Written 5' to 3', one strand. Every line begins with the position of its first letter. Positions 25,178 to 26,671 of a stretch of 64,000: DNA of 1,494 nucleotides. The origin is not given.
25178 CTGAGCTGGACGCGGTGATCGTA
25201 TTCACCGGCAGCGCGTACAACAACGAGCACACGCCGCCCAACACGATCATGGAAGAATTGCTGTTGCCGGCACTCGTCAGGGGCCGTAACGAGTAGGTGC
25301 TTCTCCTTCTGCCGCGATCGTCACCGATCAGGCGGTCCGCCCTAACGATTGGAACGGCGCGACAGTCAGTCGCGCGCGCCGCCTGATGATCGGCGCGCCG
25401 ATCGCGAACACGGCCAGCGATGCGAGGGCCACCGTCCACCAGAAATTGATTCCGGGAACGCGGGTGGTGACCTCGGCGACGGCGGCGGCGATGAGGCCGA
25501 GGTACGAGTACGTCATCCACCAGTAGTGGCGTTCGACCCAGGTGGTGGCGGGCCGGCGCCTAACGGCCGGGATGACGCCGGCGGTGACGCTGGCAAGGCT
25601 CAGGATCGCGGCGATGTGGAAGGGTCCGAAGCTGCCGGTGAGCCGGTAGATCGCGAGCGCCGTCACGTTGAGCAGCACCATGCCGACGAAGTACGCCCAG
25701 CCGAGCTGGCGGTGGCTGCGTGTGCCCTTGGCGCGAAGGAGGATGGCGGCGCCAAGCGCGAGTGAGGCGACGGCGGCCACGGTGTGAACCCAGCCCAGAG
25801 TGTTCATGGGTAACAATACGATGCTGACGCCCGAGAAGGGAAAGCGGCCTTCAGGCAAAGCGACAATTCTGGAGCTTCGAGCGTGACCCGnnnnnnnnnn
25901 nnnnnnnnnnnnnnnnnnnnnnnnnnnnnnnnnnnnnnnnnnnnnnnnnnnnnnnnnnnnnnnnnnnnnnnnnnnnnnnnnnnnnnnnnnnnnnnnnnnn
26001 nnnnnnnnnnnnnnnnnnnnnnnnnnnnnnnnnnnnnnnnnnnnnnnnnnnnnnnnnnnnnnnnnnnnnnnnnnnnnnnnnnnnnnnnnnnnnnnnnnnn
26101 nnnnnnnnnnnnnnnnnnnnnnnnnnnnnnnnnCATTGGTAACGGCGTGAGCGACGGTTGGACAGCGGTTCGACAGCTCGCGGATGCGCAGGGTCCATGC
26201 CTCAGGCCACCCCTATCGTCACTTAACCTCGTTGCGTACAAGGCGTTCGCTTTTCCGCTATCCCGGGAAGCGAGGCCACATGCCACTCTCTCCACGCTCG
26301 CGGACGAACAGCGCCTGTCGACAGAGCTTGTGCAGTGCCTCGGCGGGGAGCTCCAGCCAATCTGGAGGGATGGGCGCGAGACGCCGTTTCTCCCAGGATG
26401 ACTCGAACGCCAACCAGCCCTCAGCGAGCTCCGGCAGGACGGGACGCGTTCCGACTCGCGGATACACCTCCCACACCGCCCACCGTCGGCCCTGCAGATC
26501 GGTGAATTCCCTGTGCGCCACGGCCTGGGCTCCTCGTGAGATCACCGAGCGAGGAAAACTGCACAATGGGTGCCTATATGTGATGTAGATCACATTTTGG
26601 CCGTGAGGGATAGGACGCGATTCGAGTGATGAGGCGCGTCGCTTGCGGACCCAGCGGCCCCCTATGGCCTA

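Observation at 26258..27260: Divergent pair of paralogous small proteins from an unassigned family, plus a possibly related third ORF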

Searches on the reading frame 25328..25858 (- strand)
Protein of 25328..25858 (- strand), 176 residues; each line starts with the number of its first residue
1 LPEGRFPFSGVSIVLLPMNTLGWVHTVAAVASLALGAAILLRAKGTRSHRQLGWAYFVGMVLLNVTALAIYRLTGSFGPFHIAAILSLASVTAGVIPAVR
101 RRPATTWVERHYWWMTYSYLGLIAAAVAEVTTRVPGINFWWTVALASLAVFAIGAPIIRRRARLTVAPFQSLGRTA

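Call 55: search_protein_families(library=pfam, proteins=[window:25328-25858:-], max_evalue=0.1)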
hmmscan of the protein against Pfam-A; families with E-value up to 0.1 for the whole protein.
window:25328-25858:- (176 aa): 1 family
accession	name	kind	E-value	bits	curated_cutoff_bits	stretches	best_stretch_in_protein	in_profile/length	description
PF10067.14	DUF2306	-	6.5e-13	49.5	31.6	1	24-133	3-114/147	Predicted membrane protein (DUF2306)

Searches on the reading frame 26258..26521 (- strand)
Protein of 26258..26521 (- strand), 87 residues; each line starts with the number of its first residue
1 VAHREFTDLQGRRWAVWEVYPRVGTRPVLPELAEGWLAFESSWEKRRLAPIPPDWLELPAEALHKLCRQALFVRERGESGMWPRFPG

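Call 7: search_protein_families(library=pfam, proteins=[window:26258-26521:-], max_evalue=1)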
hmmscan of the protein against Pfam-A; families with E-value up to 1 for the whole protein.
window:26258-26521:- (87 aa): 0 families

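Call 8: search_protein_families(library=ncbifam, proteins=[window:26258-26521:-], max_evalue=1)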
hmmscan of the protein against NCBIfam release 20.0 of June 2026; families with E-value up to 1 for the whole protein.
window:26258-26521:- (87 aa): 0 families

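Call 68: search_protein_families(library=padloc, proteins=[window:26258-26521:-], max_evalue=0.1)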
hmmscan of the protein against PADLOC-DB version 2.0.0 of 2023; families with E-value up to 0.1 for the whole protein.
window:26258-26521:- (87 aa): 0 families

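Call 69: search_protein_families(library=phrogs, proteins=[window:26258-26521:-], max_evalue=0.1)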
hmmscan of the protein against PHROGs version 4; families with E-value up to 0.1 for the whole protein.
window:26258-26521:- (87 aa): 0 families
